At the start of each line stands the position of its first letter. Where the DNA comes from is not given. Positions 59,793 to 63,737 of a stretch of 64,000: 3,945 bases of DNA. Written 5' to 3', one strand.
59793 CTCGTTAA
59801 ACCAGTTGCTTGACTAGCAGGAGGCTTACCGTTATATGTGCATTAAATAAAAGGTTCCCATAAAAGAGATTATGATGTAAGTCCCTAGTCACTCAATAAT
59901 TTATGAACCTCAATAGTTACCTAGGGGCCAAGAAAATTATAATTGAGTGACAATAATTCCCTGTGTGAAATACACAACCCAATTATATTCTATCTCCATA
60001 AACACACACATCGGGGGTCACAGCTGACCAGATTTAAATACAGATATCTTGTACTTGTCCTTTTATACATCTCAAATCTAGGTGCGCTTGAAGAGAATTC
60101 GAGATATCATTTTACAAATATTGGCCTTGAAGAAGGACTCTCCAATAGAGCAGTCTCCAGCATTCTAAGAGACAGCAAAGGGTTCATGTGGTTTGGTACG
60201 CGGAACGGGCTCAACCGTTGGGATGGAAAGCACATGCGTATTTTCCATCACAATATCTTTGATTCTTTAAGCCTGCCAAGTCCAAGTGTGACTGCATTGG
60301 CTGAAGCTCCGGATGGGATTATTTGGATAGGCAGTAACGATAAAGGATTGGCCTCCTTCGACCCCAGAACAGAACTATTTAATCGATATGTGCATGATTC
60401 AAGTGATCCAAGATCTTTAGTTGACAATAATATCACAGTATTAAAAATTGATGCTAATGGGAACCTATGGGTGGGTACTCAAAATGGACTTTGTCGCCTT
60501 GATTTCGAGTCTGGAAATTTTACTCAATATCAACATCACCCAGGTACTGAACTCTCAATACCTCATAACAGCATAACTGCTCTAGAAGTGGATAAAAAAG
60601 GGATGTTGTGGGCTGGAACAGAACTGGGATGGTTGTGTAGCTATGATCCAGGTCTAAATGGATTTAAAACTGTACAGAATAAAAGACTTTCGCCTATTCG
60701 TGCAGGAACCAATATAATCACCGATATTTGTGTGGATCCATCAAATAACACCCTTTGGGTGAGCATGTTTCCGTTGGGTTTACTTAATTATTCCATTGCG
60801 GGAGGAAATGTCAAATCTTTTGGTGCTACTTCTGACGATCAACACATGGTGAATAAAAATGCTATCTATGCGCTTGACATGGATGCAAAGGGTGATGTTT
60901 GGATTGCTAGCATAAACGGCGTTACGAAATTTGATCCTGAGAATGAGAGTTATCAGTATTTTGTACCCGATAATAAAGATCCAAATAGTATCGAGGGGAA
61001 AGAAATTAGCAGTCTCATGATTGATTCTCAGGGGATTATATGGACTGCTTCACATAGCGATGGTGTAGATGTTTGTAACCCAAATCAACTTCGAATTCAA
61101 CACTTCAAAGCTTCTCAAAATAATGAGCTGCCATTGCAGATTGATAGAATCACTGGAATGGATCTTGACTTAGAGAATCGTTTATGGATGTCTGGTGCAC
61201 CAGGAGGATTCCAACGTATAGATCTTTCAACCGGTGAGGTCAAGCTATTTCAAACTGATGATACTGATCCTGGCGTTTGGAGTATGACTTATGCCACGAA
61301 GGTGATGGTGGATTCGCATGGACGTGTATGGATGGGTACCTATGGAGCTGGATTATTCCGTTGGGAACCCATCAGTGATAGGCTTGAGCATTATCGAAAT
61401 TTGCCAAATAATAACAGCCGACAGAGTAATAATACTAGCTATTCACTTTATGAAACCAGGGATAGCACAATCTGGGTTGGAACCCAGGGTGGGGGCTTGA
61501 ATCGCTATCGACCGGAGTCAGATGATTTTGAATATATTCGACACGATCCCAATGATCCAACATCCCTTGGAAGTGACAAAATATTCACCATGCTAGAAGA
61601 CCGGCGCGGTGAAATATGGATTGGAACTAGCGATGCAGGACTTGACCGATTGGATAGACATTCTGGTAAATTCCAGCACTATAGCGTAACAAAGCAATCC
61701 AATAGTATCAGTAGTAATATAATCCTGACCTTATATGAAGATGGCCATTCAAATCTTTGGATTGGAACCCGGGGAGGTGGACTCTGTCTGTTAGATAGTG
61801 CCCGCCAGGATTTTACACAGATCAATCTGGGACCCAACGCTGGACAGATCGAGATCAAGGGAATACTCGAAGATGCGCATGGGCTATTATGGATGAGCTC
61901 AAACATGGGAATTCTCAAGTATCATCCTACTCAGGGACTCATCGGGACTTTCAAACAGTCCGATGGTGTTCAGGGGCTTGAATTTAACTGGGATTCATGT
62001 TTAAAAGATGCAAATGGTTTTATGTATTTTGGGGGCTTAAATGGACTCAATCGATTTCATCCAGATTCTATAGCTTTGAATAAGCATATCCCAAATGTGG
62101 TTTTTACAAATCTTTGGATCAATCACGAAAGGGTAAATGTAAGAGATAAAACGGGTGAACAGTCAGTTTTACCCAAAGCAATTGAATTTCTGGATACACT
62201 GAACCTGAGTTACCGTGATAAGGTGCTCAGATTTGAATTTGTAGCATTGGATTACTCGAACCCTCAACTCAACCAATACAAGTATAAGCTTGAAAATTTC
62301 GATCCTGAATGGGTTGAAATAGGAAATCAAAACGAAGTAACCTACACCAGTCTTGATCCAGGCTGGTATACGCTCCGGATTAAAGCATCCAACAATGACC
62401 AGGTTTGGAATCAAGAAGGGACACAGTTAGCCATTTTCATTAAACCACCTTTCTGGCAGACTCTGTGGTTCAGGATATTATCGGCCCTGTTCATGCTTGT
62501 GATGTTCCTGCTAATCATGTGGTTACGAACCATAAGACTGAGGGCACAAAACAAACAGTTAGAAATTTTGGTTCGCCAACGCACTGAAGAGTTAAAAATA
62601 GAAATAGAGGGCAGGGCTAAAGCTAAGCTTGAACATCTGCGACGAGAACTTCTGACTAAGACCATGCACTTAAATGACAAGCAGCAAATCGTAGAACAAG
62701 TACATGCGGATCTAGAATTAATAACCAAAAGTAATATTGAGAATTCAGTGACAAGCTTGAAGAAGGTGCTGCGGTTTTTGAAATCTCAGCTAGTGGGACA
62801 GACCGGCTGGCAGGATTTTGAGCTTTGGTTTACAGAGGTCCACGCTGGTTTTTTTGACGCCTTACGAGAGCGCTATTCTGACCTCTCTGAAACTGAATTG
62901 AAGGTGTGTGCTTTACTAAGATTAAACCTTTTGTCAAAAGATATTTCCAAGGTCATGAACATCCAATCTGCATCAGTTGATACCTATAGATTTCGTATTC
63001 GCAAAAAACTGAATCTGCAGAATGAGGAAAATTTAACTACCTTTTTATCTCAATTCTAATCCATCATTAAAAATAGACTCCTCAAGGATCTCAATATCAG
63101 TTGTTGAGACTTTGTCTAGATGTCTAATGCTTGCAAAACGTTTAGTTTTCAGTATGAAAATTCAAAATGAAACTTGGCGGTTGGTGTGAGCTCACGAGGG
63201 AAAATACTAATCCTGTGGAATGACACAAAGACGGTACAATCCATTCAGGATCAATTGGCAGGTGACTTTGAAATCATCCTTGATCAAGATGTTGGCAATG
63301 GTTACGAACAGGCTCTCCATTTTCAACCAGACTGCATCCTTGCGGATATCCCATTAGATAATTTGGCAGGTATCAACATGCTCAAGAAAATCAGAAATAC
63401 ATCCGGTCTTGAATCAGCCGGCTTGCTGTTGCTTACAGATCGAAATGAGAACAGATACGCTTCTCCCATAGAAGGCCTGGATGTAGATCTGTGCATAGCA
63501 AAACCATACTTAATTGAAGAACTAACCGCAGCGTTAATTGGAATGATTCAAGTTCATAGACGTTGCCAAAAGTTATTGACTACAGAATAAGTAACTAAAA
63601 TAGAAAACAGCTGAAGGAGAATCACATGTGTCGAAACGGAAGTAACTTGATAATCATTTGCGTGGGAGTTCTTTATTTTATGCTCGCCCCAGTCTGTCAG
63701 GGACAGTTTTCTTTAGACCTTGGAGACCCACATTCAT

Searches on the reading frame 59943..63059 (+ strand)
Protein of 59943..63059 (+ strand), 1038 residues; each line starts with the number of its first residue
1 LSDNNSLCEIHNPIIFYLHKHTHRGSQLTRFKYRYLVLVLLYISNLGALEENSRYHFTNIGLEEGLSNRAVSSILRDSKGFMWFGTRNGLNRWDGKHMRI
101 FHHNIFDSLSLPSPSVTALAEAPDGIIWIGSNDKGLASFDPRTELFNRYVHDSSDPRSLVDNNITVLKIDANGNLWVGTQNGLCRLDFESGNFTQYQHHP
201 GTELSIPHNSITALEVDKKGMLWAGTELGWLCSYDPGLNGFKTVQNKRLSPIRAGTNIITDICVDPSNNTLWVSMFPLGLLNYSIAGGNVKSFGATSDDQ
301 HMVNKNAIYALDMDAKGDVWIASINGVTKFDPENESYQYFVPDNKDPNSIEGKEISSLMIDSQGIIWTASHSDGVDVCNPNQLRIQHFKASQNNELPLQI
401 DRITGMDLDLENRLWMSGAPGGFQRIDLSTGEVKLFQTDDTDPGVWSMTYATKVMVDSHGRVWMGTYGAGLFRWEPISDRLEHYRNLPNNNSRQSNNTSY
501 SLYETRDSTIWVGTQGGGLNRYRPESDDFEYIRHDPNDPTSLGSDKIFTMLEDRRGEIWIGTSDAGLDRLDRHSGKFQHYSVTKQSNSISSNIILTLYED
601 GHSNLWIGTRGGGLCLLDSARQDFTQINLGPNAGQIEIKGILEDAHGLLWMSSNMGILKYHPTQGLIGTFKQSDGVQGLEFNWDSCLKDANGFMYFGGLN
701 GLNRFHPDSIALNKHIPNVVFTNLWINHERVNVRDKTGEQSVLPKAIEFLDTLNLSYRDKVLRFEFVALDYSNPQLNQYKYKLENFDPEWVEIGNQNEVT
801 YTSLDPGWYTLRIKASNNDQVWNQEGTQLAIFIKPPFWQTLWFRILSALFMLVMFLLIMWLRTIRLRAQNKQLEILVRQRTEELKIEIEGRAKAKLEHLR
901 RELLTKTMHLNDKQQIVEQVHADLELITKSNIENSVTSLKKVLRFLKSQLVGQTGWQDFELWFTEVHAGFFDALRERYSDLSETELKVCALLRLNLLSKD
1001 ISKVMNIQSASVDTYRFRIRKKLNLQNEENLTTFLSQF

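Call 10: search_protein_families(library=ncbifam, proteins=[window:59943-63056:+], max_evalue=0.00001)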
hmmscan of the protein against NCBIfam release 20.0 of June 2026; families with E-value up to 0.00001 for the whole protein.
window:59943-63056:+ (1038 aa): 2 families
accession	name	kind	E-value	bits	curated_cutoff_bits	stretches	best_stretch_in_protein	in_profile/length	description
NF052228.1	T9SS_PorZ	equivalog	5.6e-36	124.3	260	3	115-197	481-567/757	type IX secretion system anionic LPS delivery protein PorZ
NF053779.1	BT3442_fam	equivalog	3e-06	26.3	940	1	851-1032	371-554/563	BT3442 family protein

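Call 58: find_encoding_contigs(protein=window:59943-63059:+, flank=10000, max_places=2)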
Protein window:59943-63059:+ (1038 aa): no gene with exactly this product is on record in the collection.
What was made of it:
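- Tried and rejected: Extending the source contig: The look-up of the last large window protein found nothing (call 58).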

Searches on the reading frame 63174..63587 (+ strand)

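Call 10: search_protein_families(library=ncbifam, proteins=[window:63174-63587:+], max_evalue=0.00001)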
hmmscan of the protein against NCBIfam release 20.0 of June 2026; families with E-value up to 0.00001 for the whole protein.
window:63174-63587:+ (138 aa): 3 families
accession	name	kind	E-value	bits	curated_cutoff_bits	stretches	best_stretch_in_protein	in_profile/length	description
NF047465.1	hybrid_HK_LvrA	exception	4e-11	41.7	1200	1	5-131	464-590/819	hybrid histidine kinase/response regulator LvrA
TIGR02154.1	PhoB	equivalog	2.5e-07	30.2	296.2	1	23-125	17-120/226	phosphate regulon transcriptional regulator PhoB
NF045914.1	RespRegNblR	equivalog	3.3e-06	26.9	300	1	6-119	4-116/228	response regulator transcription factor NblR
